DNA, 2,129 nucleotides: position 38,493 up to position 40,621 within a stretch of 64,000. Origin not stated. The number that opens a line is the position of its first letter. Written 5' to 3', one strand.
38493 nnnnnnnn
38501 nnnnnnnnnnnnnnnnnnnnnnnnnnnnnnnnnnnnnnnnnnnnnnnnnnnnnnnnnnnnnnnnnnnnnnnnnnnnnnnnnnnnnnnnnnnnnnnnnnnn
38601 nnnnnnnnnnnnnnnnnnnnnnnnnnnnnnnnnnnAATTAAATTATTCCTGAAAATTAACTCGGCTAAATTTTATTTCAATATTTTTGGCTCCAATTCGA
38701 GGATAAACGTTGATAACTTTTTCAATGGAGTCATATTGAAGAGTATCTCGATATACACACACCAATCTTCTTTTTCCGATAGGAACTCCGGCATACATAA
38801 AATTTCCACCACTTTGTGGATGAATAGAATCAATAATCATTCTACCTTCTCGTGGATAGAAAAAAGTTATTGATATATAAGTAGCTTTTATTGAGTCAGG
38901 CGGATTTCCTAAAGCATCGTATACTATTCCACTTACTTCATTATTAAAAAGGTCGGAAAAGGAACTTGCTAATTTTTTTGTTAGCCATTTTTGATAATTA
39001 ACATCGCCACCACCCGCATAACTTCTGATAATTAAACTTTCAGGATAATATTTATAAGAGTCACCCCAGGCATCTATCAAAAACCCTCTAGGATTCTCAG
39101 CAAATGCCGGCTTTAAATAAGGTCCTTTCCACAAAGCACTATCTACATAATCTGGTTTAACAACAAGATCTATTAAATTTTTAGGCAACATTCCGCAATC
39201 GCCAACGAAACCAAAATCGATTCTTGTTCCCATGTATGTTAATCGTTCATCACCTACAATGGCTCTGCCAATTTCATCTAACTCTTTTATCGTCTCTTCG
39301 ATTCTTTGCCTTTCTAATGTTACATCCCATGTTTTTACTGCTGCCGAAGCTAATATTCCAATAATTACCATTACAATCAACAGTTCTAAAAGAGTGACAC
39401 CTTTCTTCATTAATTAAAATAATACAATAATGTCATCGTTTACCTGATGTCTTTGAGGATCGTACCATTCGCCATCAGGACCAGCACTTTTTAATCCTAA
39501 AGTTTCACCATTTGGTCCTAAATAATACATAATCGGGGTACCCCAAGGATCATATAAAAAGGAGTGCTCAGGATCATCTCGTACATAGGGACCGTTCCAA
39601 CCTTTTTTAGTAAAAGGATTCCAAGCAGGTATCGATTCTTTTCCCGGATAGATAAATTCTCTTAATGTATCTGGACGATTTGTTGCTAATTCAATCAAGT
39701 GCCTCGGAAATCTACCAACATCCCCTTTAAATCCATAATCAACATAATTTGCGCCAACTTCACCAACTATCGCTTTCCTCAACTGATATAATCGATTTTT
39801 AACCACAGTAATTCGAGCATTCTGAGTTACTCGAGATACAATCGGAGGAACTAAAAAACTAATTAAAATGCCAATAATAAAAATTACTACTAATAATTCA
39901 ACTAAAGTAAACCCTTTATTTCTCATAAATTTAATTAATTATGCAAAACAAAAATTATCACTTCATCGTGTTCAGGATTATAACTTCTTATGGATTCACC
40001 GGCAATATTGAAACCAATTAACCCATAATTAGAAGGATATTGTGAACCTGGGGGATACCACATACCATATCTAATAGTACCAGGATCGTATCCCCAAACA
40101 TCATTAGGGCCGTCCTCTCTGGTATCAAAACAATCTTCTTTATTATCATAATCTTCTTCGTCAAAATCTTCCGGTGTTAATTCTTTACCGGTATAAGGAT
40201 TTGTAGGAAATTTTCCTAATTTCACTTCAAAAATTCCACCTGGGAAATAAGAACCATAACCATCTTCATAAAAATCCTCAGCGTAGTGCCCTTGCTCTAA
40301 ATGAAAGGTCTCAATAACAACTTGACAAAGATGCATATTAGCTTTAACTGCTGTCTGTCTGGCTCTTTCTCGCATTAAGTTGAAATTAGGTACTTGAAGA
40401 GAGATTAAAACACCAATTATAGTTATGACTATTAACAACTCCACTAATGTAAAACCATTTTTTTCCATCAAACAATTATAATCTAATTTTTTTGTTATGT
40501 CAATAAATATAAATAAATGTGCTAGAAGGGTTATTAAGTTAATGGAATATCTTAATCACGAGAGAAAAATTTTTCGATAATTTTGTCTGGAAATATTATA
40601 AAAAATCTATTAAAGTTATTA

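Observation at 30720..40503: Compact T4P/T2SS-like operon with four prepilins, a PilMN fusion, duplicated PilP-like genes, and no PilB/PilC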

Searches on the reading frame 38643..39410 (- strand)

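Call 3: search_protein_families(library=pfam, proteins=[window:38643-39410:-], max_evalue=0.01)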
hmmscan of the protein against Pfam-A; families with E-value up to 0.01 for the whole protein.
window:38643-39410:- (255 aa): 1 family
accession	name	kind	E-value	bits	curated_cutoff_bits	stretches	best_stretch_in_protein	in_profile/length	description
PF07963.17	N_methyl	-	8.7e-07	28.7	21.2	1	2-24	4-26/27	Prokaryotic N-terminal methylation motif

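Call 6: search_protein_families(library=ncbifam, proteins=[window:38643-39410:-], max_evalue=0.001)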
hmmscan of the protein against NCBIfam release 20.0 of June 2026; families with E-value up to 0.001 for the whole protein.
window:38643-39410:- (255 aa): 4 families
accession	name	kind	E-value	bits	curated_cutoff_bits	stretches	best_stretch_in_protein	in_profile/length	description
TIGR02532.1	IV_pilin_GFxxxE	domain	1.2e-07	31.2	16.3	1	2-25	1-24/24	prepilin-type N-terminal cleavage/methylation domain-containing protein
TIGR01708.2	typeII_sec_gspH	equivalog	1.2e-06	28.6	80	1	3-44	2-43/169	type II secretion system minor pseudopilin GspH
TIGR01710.1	typeII_sec_gspG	equivalog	5.5e-06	26.5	88.85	1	3-122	1-102/134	type II secretion system major pseudopilin GspG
NF007800.0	PRK10506.1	equivalog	6.4e-06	26.1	158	1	2-44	8-50/163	prepilin peptidase-dependent protein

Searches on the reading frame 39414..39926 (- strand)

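Call 3: search_protein_families(library=pfam, proteins=[window:39414-39926:-], max_evalue=0.01)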
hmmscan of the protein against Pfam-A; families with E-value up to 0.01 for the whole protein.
window:39414-39926:- (170 aa): 2 families
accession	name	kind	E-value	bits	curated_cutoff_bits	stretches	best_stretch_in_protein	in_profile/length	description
PF07963.17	N_methyl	-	2e-08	33.9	21.2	1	2-25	3-26/27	Prokaryotic N-terminal methylation motif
PF08334.16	T2SSG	-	0.0006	20.3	21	1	104-153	49-95/108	Type II secretion system (T2SS), protein G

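Call 6: search_protein_families(library=ncbifam, proteins=[window:39414-39926:-], max_evalue=0.001)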
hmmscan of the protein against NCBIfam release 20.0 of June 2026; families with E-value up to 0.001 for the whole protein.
window:39414-39926:- (170 aa): 9 families
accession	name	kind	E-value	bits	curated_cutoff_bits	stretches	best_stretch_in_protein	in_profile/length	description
TIGR01710.1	typeII_sec_gspG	equivalog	1.3e-14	54.4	88.85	1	4-53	1-49/134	type II secretion system major pseudopilin GspG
TIGR02532.1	IV_pilin_GFxxxE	domain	1.6e-07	30.9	16.3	1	4-25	2-23/24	prepilin-type N-terminal cleavage/methylation domain-containing protein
NF040999.1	pilin_ComGC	equivalog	1.3e-06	28.4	75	1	4-32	2-30/84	competence type IV pilus major pilin ComGC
TIGR01708.2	typeII_sec_gspH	equivalog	1.9e-06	28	80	1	4-29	2-27/169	type II secretion system minor pseudopilin GspH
NF041013.1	T4P_ComGE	equivalog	1.1e-05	25.5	49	1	2-36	2-36/83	competence type IV pilus minor pilin ComGE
NF041775.1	typeIV_PilA_Myxo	equivalog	1.5e-05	25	400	1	2-53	9-62/214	type IV pilin protein PilA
TIGR02596.1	TIGR02596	subfamily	0.0001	22.5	70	1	6-46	1-40/196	Verru_Chthon cassette protein D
NF007862.0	PRK10574.1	equivalog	0.00013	22.1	138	1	2-44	3-44/145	prepilin peptidase-dependent pilin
NF040982.1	ComGD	equivalog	0.00025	21.5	70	1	3-39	1-40/139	competence type IV pilus minor pilin ComGD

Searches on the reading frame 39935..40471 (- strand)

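Call 3: search_protein_families(library=pfam, proteins=[window:39935-40471:-], max_evalue=0.01)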
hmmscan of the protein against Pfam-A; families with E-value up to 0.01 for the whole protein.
window:39935-40471:- (178 aa): 1 family
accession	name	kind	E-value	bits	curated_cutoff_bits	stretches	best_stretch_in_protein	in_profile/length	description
PF07963.17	N_methyl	-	8.9e-07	28.7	21.2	1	2-24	2-24/27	Prokaryotic N-terminal methylation motif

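Call 6: search_protein_families(library=ncbifam, proteins=[window:39935-40471:-], max_evalue=0.001)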
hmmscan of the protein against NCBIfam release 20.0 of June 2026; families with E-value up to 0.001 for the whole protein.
window:39935-40471:- (178 aa): 9 families
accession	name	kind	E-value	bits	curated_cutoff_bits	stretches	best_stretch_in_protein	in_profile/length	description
NF040999.1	pilin_ComGC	equivalog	3.4e-11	43.2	75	1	5-64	2-61/84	competence type IV pilus major pilin ComGC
TIGR01710.1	typeII_sec_gspG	equivalog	4.3e-11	43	88.85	1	6-65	2-61/134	type II secretion system major pseudopilin GspG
NF041775.1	typeIV_PilA_Myxo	equivalog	4.4e-10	39.9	400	1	5-69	11-75/214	type IV pilin protein PilA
TIGR02532.1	IV_pilin_GFxxxE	domain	2.5e-07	30.2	16.3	1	5-24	2-21/24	prepilin-type N-terminal cleavage/methylation domain-containing protein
NF007862.0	PRK10574.1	equivalog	5.2e-07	29.9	138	1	1-63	1-63/145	prepilin peptidase-dependent pilin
TIGR01708.2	typeII_sec_gspH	equivalog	5.8e-06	26.4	80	1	5-41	2-40/169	type II secretion system minor pseudopilin GspH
NF041013.1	T4P_ComGE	equivalog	2.4e-05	24.4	49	1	4-43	3-42/83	competence type IV pilus minor pilin ComGE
NF007800.0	PRK10506.1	equivalog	0.00045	20.1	158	1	2-52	6-58/163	prepilin peptidase-dependent protein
TIGR02596.1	TIGR02596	subfamily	0.00077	19.6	70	0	7-34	1-28/196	Verru_Chthon cassette protein D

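Call 67: search_protein_families(library=pfam, proteins=[window:39935-40468:-], max_evalue=5)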
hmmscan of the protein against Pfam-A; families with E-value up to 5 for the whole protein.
window:39935-40468:- (177 aa): 2 families
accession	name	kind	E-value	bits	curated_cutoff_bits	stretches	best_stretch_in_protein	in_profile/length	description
PF07963.17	N_methyl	-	9.9e-07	28.5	21.2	1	3-23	4-24/27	Prokaryotic N-terminal methylation motif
PF09452.15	Mvb12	-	0.052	14.5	25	1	23-82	21-82/90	ESCRT-I subunit Mvb12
